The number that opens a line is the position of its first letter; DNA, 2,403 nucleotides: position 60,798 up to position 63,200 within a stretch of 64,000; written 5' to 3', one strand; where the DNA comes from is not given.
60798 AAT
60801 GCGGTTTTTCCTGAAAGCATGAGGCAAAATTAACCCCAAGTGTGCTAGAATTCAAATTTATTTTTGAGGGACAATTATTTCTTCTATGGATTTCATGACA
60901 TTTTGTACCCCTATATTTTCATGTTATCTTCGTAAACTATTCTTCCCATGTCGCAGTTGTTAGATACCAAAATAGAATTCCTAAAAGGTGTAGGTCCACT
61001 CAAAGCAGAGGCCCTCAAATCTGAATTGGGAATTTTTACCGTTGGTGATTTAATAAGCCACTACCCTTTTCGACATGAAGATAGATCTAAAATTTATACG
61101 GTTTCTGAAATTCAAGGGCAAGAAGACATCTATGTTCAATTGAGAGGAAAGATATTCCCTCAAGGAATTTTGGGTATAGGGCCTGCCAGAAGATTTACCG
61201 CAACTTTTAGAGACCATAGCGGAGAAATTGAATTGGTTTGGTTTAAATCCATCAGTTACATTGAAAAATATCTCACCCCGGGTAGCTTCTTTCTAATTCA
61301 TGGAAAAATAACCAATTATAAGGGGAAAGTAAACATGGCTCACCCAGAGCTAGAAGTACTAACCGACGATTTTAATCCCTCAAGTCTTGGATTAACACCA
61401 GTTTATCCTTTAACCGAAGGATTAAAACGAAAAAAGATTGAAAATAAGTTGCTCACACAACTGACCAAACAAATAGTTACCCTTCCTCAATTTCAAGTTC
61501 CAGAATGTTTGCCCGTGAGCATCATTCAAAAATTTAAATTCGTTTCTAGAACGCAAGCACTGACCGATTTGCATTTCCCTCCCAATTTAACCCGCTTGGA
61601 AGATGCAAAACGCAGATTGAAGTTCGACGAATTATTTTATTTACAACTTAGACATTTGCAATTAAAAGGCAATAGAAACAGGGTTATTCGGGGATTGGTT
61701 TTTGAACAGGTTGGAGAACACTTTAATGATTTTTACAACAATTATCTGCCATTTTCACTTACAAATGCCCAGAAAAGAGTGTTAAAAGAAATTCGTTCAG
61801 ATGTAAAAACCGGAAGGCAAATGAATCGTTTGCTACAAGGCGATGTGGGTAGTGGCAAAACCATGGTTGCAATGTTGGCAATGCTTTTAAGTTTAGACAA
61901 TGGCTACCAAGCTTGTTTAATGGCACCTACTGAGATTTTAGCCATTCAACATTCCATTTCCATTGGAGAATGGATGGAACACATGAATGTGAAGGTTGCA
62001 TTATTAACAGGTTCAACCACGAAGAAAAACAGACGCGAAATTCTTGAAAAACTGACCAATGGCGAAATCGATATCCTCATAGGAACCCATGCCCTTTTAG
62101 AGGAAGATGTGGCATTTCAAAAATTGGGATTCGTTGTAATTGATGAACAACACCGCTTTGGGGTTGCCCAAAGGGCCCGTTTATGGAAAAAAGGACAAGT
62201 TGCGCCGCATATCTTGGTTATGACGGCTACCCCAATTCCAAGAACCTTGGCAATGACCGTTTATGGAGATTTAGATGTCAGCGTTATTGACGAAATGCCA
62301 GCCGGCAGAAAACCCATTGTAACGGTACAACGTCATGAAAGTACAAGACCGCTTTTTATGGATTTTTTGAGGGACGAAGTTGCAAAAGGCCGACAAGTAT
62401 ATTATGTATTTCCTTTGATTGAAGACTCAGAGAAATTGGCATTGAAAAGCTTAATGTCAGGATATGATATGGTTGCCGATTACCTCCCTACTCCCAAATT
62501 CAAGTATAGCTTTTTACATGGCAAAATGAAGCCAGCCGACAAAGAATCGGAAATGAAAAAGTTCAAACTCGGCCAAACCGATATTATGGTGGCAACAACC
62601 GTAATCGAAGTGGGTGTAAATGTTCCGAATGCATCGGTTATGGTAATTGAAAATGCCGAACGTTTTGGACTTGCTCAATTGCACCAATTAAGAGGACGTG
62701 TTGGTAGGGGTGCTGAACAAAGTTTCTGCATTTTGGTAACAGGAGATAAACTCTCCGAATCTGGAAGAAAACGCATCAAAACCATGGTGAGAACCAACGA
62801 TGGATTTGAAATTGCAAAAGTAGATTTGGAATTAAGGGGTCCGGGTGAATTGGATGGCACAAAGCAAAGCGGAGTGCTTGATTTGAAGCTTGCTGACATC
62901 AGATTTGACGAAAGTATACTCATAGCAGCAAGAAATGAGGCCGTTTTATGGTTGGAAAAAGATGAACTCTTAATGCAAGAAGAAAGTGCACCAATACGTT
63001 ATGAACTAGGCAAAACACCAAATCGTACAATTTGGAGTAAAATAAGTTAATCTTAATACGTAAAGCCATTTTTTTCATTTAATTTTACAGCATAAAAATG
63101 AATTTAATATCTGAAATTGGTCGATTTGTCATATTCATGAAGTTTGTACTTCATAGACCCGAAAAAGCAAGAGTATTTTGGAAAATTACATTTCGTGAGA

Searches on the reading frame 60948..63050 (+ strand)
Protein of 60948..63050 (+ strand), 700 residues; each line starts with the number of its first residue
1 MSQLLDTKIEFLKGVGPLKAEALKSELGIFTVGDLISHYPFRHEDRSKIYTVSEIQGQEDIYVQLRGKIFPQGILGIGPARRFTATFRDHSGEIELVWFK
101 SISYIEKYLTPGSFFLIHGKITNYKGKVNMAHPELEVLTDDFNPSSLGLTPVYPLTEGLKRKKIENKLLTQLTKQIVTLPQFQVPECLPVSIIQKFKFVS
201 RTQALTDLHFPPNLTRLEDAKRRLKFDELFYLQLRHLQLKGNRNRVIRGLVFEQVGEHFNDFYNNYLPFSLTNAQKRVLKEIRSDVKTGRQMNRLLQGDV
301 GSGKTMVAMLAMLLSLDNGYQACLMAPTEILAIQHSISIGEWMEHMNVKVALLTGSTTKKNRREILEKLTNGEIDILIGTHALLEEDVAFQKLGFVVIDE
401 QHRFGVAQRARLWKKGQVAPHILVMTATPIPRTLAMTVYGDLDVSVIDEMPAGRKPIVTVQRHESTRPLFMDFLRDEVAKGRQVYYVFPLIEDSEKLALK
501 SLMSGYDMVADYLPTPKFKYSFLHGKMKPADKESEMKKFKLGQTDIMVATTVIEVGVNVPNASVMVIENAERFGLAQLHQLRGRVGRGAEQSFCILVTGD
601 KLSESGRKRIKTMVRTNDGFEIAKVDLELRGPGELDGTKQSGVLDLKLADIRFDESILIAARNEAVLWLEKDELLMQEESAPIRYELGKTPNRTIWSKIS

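Call 94: search_protein_families(library=pfam, proteins=[window:60948-63050:+], max_evalue=0.0001)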
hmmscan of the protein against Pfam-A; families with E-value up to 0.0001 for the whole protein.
window:60948-63050:+ (700 aa): 6 families
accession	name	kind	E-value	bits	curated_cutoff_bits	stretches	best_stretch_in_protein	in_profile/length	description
PF00270.35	DEAD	-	1.2e-27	97.1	26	1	273-435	2-165/167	DEAD/DEAH box helicase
PF00271.37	Helicase_C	-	8.8e-26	90.8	23.5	2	508-587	27-108/110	Helicase conserved C-terminal domain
PF17191.10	RecG_wedge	-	4.1e-20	72.4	23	1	9-168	2-155/162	RecG wedge domain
PF19833.4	RecG_dom3_C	-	1.7e-18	66.9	26.8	1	616-700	1-87/87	ATP-dependent DNA helicase RecG, domain 3, C-terminal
PF04851.21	ResIII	-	2.4e-11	44.3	22.5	1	270-429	3-162/164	Type III restriction enzyme, res subunit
PF01336.31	tRNA_anti-codon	-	2.2e-08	34.3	27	1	83-138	18-75/75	OB-fold nucleic acid binding domain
